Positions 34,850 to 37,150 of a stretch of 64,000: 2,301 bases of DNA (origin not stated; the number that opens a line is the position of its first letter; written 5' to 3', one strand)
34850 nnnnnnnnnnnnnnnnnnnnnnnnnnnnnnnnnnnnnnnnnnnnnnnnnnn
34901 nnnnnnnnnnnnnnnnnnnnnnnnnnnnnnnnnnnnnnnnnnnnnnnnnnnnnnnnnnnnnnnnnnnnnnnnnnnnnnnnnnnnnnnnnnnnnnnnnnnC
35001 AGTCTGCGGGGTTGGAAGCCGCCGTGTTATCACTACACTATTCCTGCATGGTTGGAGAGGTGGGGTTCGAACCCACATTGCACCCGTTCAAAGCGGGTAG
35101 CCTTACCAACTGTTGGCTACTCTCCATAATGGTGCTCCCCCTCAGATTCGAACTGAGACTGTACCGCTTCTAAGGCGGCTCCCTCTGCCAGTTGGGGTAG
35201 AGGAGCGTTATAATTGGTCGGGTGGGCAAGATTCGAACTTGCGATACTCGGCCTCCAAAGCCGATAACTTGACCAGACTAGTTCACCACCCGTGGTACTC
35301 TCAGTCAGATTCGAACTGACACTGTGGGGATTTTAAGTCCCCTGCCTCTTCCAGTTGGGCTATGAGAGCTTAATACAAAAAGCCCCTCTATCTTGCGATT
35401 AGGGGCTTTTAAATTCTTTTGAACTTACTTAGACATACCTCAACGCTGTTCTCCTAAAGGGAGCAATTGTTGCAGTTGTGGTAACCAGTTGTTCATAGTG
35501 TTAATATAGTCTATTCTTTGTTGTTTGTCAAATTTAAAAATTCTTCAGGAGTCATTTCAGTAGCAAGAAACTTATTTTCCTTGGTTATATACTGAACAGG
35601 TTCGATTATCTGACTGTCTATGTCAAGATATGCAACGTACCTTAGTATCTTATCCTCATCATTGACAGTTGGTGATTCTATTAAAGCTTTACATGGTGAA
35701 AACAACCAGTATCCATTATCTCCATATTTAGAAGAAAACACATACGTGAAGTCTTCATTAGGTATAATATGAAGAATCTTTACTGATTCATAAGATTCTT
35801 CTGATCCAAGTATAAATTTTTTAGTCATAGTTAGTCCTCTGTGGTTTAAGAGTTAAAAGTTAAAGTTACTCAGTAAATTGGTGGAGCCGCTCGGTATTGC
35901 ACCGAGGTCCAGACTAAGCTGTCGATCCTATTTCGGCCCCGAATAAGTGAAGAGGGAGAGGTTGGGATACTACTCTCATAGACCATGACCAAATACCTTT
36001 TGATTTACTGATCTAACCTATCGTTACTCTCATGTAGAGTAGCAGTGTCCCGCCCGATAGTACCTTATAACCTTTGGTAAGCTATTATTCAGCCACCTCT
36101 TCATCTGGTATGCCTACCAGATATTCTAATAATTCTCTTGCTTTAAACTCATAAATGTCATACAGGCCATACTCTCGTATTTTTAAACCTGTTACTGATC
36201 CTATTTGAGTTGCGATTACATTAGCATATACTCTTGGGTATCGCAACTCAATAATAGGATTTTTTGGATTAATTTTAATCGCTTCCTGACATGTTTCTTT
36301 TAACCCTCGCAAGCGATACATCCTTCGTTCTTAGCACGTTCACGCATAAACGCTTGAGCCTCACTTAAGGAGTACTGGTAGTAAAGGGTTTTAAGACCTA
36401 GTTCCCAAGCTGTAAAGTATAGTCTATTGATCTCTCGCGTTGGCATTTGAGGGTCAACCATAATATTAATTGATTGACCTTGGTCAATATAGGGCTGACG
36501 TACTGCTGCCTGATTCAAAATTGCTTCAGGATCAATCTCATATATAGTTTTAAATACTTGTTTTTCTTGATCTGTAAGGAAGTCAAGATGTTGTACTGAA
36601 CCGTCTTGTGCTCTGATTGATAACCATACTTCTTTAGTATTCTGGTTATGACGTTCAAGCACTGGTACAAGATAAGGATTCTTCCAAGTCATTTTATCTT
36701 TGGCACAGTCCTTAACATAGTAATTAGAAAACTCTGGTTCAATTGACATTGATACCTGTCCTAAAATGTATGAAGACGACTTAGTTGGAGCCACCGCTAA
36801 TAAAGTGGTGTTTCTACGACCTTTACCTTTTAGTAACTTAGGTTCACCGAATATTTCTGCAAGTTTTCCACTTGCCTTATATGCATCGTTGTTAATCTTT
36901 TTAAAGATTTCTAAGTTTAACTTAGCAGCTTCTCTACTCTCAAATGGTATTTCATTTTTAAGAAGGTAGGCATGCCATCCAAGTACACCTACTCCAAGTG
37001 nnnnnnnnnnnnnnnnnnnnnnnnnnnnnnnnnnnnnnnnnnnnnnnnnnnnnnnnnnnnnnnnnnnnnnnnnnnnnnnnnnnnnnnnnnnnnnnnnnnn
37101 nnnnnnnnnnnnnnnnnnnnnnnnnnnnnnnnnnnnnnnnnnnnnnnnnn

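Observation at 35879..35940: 62-nt tmRNA-like tRNA-like domain (alanine acceptor, encoded CCA) with no mRNA-like domain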

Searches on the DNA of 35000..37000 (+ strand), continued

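Call 29: search_rna_families(source=L017, threshold=evalue, max_evalue=0.01, show_alignments=3, start=2400, end=3900)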
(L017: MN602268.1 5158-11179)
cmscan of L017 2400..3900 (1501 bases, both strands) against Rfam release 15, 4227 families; matches with E-value up to 0.01: 3.
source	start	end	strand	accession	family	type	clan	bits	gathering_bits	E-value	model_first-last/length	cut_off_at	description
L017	2400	2726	+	RF02032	GOLLD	Gene;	-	125.1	150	3.4e-34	120-416/416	5'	Giant, ornate, lake- and Lactobacillales-derived (GOLLD) RNA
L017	2839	3127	+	RF04321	tmRNA_permuted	Gene;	-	118.7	47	3.4e-24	1-213/213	no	permuted transfer-messenger RNA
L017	2784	3200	+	RF01849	alpha_tmRNA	Gene;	CL00001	113.3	50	9.3e-32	1-355/355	no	Alphaproteobacteria transfer-messenger RNA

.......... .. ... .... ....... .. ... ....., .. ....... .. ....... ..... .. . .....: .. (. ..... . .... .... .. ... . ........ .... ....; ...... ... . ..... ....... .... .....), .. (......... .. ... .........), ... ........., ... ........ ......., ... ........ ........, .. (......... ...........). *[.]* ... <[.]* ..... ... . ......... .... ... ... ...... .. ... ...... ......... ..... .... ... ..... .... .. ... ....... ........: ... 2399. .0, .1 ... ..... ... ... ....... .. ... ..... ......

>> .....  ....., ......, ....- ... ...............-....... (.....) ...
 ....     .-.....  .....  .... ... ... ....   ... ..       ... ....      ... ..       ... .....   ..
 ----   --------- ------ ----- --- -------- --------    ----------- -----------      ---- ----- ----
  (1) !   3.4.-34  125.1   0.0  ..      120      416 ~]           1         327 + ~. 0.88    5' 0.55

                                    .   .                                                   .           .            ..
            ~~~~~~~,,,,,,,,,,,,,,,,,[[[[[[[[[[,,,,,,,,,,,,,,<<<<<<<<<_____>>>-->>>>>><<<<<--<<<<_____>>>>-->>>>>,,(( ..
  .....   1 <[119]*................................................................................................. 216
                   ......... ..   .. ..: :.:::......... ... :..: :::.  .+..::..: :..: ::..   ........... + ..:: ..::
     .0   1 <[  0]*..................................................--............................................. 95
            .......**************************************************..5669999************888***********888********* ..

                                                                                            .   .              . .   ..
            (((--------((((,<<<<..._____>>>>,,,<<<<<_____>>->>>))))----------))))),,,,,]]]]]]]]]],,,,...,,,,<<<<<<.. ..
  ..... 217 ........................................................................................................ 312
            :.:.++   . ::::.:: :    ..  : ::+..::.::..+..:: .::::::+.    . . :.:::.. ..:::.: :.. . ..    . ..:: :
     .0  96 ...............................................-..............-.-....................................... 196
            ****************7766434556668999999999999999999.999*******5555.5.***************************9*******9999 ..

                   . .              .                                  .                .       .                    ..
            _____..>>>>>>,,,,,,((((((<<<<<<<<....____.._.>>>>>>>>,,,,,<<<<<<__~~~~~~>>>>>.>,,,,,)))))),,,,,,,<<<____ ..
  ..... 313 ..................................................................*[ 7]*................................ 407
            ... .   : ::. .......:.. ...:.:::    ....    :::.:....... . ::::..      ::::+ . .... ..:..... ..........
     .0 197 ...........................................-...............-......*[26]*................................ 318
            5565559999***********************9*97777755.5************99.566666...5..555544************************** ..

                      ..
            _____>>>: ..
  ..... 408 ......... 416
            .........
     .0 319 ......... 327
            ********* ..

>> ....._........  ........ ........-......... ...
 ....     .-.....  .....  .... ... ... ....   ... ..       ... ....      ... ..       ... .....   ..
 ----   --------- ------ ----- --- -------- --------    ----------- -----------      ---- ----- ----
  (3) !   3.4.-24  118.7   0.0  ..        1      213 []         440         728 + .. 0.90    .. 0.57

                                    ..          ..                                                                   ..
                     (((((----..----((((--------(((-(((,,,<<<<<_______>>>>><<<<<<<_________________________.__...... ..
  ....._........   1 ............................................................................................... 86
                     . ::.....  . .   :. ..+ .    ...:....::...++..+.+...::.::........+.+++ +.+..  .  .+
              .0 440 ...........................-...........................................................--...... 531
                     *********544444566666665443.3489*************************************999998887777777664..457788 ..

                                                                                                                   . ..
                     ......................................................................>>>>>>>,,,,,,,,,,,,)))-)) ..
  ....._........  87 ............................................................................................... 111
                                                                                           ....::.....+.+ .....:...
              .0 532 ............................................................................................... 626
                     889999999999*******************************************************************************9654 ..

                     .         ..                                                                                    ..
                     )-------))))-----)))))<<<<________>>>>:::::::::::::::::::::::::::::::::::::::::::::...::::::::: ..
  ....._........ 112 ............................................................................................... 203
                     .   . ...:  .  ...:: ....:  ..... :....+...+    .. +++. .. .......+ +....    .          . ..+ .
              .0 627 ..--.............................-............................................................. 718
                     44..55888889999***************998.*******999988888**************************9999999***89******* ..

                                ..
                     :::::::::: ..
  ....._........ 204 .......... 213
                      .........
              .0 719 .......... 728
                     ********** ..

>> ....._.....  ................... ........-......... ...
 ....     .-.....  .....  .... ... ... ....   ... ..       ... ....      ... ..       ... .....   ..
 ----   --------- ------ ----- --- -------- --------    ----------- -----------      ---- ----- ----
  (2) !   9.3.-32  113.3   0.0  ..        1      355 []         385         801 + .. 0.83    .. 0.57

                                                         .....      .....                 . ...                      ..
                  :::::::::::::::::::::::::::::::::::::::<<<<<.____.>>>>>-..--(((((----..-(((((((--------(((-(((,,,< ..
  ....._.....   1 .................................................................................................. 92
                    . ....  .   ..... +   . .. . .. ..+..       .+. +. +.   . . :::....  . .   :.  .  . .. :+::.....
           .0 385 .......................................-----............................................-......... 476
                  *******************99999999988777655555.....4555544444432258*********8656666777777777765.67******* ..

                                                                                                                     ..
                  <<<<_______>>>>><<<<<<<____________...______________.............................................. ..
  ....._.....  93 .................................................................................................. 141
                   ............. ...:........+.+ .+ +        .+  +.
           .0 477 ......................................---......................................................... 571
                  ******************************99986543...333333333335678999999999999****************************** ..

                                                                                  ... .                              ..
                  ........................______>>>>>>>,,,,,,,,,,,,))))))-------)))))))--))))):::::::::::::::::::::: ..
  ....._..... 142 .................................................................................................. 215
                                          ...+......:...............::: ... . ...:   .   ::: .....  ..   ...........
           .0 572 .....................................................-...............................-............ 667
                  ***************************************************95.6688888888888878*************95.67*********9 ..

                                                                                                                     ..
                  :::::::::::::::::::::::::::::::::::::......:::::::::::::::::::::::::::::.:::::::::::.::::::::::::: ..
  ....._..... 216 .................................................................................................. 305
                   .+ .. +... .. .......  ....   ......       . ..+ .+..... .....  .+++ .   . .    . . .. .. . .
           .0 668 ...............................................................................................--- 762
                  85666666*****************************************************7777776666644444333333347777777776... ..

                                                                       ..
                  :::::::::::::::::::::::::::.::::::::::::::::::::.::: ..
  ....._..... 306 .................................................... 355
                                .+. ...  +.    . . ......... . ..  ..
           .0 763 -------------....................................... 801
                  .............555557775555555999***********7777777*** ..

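Call 65: build_rna_model(alignment_id=A3, structure=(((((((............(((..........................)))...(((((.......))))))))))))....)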
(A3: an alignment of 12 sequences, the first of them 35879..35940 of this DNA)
Model R1 built from alignment A3 (12 sequences, 82 columns); structure: as given.
model positions 75; base pairs 15; branch points 1; effective number of sequences 2.82; information 0.753 bits per position. Calibrated on 0.2 Mb of random sequence (short: E-values are rough).
structure used (alignment columns):
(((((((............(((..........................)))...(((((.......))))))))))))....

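Call 67: search_with_rna_model(model_id=R1, sources=[window, L052, L017, L003, L008, L011, L002, L006, L007, L010, L018, L019, L022, L025, L028, L034, L043, L049], max_evalue=1)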
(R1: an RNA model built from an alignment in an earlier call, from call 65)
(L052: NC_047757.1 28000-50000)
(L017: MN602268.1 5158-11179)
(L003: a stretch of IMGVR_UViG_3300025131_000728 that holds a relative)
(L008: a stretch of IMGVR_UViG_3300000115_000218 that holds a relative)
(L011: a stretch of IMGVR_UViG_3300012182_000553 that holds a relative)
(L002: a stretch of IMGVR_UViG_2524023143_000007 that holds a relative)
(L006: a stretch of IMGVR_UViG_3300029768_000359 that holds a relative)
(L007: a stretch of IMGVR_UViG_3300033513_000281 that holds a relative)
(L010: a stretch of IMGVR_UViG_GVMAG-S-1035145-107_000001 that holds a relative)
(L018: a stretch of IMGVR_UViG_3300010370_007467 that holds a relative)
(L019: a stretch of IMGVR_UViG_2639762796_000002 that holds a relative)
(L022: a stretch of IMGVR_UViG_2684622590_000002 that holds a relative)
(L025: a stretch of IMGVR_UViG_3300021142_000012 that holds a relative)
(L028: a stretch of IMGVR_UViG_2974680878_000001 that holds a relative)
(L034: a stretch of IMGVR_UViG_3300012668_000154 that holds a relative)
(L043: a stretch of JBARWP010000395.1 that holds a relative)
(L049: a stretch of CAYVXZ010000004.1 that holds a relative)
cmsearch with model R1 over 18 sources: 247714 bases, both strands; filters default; matches with E-value up to 1: 9.
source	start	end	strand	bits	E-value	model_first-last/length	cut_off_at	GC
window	35879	35940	-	71.7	2.5e-14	1-75/75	no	0.6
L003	3630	3711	-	43.9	9.8e-08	1-75/75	no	0.62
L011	2931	2998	-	41.8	3.1e-07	1-75/75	no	0.65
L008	12789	12869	+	41.6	3.6e-07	1-75/75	no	0.59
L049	1712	1767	-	37.1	4e-06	1-75/75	no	0.7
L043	1853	1916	+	35.1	1.2e-05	1-75/75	no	0.7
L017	2820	2902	+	23.8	0.0059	1-75/75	no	0.65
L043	1948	2016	+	20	0.046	1-75/75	no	0.65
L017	5899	5948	+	14.4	0.99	1-75/75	no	0.6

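Call 87: search_with_rna_model(model_id=R1, sources=[L174, L175], max_evalue=1, show_alignments=2)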
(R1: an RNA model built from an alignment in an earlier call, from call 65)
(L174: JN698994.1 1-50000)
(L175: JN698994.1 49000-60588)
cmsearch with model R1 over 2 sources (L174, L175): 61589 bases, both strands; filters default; matches with E-value up to 1: 0.
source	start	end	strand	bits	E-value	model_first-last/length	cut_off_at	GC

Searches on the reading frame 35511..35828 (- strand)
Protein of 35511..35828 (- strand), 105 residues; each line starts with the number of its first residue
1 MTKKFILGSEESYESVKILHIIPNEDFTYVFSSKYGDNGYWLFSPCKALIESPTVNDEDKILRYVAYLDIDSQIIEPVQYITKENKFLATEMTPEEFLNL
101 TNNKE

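Call 10: search_protein_families(library=phrogs, proteins=[window:35511-35828:-])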
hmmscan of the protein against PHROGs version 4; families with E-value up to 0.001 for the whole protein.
window:35511-35828:- (105 aa): 0 families

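Call 51: search_protein_families(library=pfam, proteins=[window:35511-35828:-], max_evalue=0.1)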
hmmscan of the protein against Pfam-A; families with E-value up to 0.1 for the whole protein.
window:35511-35828:- (105 aa): 0 families

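Call 78: find_homologous_proteins(query=window:35511-35828:-, max_evalue=0.001)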
Query window:35511-35828:- (105 aa): 1 proteins with E <= 0.001 among 1 candidates.
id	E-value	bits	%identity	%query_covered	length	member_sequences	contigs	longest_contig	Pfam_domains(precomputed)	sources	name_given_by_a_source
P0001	1.9e-63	229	100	100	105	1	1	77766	-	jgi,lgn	-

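Call 79: find_encoding_contigs(protein=P0001, flank=10000, max_places=6)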
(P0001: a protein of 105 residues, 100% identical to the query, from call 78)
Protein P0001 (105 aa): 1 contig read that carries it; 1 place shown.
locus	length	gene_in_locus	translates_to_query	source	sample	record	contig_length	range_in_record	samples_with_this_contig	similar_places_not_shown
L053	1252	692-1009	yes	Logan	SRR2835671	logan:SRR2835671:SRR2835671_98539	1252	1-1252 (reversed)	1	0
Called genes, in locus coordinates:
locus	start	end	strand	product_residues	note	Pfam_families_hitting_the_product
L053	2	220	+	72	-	?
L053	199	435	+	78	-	-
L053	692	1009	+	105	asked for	-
